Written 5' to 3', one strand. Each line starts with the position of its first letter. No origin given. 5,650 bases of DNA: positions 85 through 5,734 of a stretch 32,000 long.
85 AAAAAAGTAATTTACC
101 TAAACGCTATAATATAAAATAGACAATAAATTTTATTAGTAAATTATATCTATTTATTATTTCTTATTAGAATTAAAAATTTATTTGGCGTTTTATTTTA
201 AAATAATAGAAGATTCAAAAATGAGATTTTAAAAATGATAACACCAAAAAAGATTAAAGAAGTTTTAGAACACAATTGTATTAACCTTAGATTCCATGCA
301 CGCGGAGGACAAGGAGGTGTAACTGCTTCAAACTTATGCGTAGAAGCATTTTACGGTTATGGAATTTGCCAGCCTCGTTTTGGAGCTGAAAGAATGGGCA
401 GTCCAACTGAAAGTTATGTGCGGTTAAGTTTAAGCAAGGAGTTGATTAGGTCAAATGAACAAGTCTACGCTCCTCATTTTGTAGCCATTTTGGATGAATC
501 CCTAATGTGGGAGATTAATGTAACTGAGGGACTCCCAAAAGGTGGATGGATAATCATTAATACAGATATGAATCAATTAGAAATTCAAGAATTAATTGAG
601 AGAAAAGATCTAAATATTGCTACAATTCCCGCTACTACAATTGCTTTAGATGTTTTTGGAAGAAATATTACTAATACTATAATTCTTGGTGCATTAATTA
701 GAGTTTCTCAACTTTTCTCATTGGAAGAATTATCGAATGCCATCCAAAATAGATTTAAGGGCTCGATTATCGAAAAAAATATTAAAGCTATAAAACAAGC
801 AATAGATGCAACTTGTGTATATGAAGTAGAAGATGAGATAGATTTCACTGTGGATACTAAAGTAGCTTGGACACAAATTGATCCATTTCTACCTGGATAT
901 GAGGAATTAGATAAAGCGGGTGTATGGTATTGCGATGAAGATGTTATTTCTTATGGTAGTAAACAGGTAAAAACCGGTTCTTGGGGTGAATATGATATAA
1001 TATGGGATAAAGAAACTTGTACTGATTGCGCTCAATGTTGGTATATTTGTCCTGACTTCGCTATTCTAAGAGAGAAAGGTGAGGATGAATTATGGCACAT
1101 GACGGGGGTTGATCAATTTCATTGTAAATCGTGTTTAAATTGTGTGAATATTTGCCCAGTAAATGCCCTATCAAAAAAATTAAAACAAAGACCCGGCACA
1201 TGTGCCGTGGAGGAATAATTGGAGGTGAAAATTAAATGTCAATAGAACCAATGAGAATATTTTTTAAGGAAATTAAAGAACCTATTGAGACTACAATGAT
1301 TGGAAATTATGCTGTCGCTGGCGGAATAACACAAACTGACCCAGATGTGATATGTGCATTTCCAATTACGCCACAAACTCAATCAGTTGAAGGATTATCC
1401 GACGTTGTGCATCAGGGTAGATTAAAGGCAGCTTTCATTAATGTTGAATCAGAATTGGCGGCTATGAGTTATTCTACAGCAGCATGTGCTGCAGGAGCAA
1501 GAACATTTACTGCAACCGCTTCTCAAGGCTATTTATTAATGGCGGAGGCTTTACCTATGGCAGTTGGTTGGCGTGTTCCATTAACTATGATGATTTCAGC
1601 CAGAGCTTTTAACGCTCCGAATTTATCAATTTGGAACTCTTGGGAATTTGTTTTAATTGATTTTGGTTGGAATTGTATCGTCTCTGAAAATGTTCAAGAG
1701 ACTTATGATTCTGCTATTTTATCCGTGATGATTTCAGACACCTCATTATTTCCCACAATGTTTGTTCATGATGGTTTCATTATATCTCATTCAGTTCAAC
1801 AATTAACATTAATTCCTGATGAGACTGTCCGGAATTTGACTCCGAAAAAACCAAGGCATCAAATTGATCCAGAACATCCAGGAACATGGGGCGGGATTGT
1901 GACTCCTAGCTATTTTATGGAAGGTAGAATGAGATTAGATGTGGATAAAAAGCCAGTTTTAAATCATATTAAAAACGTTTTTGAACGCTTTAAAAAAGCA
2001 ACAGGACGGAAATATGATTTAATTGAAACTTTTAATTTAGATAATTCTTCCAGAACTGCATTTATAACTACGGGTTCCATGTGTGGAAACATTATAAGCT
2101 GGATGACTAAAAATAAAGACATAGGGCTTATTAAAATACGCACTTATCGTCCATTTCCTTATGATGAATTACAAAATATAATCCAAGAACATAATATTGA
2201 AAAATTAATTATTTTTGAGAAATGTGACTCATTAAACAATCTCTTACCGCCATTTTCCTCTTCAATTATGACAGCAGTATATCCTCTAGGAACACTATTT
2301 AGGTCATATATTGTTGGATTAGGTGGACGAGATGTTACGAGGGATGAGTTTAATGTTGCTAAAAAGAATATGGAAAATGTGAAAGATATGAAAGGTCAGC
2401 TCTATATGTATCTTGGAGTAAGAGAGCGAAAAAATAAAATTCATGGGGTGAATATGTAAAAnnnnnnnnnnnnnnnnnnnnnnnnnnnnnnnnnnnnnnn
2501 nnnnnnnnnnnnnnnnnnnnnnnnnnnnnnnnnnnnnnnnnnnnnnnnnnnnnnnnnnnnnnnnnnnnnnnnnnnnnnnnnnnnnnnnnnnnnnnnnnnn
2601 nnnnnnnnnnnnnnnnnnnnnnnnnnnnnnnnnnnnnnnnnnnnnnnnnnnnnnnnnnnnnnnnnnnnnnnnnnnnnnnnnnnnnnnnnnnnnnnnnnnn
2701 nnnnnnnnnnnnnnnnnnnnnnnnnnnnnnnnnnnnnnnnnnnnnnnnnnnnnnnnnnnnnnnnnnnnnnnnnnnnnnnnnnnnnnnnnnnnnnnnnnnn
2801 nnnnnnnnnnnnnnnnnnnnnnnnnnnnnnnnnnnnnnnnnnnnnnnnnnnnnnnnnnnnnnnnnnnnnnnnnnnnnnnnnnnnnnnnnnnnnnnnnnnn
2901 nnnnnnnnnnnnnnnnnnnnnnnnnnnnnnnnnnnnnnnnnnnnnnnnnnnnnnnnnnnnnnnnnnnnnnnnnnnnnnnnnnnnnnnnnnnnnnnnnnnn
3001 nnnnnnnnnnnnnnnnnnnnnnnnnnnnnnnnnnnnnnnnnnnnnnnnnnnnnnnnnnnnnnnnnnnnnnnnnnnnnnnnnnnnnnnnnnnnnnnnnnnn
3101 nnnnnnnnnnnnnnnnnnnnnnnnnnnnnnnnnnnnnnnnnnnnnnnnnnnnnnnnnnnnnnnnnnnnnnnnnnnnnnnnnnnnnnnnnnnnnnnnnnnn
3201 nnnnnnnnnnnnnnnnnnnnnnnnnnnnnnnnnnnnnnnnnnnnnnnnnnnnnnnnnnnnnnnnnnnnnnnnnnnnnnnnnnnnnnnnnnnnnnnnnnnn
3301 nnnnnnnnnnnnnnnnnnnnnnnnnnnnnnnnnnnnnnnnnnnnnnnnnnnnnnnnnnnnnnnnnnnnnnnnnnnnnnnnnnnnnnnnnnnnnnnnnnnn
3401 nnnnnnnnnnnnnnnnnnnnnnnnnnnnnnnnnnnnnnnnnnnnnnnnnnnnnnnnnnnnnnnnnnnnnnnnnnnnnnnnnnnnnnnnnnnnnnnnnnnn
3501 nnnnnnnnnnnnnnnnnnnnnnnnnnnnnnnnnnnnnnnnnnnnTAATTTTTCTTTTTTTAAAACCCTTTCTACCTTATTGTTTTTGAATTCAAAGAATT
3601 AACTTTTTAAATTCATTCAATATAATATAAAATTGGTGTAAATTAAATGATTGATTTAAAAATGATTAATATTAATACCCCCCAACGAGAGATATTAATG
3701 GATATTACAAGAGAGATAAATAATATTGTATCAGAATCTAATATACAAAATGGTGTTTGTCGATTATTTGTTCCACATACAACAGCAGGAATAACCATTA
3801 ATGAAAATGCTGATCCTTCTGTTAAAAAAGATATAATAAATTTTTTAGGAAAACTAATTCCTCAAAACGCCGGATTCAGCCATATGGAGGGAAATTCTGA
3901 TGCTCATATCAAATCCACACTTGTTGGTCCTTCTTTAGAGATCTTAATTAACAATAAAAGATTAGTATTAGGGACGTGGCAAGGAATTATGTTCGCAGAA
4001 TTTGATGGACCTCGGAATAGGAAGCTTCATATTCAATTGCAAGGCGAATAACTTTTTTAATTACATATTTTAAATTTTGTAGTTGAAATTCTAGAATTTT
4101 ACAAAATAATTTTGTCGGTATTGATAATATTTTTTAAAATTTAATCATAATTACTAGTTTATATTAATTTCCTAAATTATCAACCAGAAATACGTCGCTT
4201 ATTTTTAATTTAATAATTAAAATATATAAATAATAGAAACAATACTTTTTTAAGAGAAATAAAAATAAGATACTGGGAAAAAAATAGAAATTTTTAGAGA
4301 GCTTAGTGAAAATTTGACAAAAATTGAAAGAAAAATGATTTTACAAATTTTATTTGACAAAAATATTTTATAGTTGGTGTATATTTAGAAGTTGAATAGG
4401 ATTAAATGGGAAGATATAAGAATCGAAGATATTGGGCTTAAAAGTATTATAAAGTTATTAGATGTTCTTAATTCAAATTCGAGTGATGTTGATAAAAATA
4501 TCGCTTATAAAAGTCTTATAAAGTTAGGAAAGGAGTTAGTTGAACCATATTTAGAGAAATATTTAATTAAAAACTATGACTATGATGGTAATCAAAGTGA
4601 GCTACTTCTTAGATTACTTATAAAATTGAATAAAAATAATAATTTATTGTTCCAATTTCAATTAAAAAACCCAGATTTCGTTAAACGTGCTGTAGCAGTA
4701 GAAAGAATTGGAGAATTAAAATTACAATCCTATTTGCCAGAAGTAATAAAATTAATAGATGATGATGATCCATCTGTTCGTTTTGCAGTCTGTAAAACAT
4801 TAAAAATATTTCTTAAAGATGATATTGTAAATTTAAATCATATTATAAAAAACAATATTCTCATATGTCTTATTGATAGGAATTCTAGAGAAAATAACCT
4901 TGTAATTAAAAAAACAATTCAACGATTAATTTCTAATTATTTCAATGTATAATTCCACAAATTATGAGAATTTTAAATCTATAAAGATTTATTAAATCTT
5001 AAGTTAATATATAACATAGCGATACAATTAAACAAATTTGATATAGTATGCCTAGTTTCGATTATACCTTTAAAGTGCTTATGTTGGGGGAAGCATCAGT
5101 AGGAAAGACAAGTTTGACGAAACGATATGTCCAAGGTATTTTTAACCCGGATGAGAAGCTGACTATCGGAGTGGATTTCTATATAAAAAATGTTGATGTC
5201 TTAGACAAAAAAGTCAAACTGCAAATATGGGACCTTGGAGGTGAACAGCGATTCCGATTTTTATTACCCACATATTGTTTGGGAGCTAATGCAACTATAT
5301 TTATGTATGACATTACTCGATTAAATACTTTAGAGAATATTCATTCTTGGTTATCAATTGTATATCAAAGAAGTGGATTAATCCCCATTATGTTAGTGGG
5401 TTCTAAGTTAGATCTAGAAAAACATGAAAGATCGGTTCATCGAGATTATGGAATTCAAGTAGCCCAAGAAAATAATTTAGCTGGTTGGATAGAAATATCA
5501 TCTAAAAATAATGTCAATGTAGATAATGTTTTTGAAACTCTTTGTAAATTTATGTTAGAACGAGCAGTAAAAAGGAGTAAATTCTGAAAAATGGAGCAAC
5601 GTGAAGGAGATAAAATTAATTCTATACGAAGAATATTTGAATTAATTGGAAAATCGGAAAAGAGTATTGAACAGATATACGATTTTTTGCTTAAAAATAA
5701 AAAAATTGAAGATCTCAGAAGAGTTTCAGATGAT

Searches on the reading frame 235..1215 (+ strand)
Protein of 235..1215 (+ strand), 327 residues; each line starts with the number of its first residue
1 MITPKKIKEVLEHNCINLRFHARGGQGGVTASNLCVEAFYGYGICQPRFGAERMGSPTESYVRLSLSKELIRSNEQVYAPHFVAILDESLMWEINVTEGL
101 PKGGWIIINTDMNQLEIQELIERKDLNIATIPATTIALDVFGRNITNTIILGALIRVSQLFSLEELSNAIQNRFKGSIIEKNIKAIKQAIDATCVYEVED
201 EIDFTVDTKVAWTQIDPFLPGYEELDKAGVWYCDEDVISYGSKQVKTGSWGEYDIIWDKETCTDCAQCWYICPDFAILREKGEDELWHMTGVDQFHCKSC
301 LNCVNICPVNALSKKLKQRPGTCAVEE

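Call 17: search_protein_families(library=pfam, proteins=[window:235-1215:+], max_evalue=0.001)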
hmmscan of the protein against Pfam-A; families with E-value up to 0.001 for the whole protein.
window:235-1215:+ (327 aa): 10 families
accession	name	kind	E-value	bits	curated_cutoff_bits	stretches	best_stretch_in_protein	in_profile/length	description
PF01558.24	POR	-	3.6e-28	99.3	27.4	1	24-190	1-172/173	Pyruvate ferredoxin/flavodoxin oxidoreductase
PF00037.32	Fer4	-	2.2e-09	37.2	21.1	1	292-312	3-23/24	4Fe-4S binding domain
PF12838.12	Fer4_7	-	1.4e-06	29.1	27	1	261-311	1-52/52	4Fe-4S dicluster domain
PF13237.11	Fer4_10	-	2.7e-06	27.6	25.5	1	255-308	2-53/53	4Fe-4S dicluster domain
PF14697.11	Fer4_21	-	7.5e-06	26.4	35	1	258-311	4-56/59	4Fe-4S dicluster domain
PF12837.12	Fer4_6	-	1.1e-05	25.6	25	0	256-274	3-21/24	4Fe-4S binding domain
PF13484.11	Fer4_16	-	4.3e-05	24.7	30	0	296-321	1-27/66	4Fe-4S double cluster binding domain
PF13187.11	Fer4_9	-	7.8e-05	23.1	27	1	262-311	2-51/52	4Fe-4S dicluster domain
PF12797.12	Fer4_2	-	0.00049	20.3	24.5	0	292-309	5-22/22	4Fe-4S binding domain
PF12800.12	Fer4_4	-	0.00095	19.8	24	0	297-309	4-16/17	4Fe-4S binding domain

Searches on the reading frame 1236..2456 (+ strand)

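Call 17: search_protein_families(library=pfam, proteins=[window:1236-2456:+], max_evalue=0.001)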
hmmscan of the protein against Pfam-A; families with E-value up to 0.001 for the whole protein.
window:1236-2456:+ (407 aa): 2 families
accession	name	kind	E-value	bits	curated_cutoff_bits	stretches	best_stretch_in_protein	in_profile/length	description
PF01855.24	POR_N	-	2.8e-53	181.5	27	1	31-248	3-229/231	Pyruvate flavodoxin/ferredoxin oxidoreductase, thiamine diP-bdg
PF17147.9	PFOR_II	-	2.2e-10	41.2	27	1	275-371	4-101/102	Pyruvate:ferredoxin oxidoreductase core domain II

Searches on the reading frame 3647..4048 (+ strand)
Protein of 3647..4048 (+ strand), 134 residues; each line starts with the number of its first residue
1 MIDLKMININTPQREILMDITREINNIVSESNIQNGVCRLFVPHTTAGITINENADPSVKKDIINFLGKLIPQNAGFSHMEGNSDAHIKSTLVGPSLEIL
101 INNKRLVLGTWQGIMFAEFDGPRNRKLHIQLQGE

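Call 17: search_protein_families(library=pfam, proteins=[window:3647-4048:+], max_evalue=0.001)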
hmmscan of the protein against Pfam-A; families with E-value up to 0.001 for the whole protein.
window:3647-4048:+ (134 aa): 1 family
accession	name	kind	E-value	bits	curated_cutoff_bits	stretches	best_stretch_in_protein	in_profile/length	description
PF01894.22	UPF0047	-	3e-44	150.3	27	1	19-130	1-116/117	Uncharacterised protein family UPF0047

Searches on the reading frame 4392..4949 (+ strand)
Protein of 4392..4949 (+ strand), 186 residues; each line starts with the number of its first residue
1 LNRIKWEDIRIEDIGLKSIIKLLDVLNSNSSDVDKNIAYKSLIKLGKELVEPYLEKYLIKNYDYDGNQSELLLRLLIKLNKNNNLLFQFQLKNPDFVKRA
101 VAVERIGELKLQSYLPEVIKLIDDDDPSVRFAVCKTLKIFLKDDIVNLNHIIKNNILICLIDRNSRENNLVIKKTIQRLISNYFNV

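Call 17: search_protein_families(library=pfam, proteins=[window:4392-4949:+], max_evalue=0.001)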
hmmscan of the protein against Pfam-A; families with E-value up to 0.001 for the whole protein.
window:4392-4949:+ (186 aa): 2 families
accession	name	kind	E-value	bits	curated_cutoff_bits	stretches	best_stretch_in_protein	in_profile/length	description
PF13646.12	HEAT_2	-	9.3e-10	39.1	27.7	1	90-140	8-58/88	HEAT repeats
PF02985.28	HEAT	-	9.7e-06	25.8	23.5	1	115-142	2-29/31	HEAT repeat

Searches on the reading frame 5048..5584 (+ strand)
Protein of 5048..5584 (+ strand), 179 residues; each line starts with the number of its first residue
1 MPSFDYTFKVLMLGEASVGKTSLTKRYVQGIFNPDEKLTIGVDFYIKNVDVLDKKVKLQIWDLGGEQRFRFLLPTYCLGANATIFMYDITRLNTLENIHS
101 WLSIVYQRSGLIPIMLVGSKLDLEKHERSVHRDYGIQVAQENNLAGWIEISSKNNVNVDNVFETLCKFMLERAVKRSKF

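Call 17: search_protein_families(library=pfam, proteins=[window:5048-5584:+], max_evalue=0.001)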
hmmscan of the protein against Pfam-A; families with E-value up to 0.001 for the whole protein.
window:5048-5584:+ (179 aa): 6 families
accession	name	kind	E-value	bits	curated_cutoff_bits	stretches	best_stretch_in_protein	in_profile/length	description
PF00071.28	Ras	-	4.7e-43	147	21.6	1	9-169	1-160/162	Ras family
PF08477.19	Roc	-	2.5e-29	102.4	27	1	9-122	1-119/119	Ras of Complex, Roc, domain of DAPkinase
PF00025.27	Arf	-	3.6e-12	46.5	22.3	1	7-138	14-142/174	ADP-ribosylation factor family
PF04670.18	Gtr1_RagA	-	2.7e-06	27.4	22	1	9-128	1-128/232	Gtr1/RagA G protein conserved region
PF03029.23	ATP_bind_1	-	0.00079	19.7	27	0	34-136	64-182/240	Conserved hypothetical ATP binding protein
PF05783.17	DLIC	-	0.00097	18.5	19.7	0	9-110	27-132/471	Dynein light intermediate chain (DLIC)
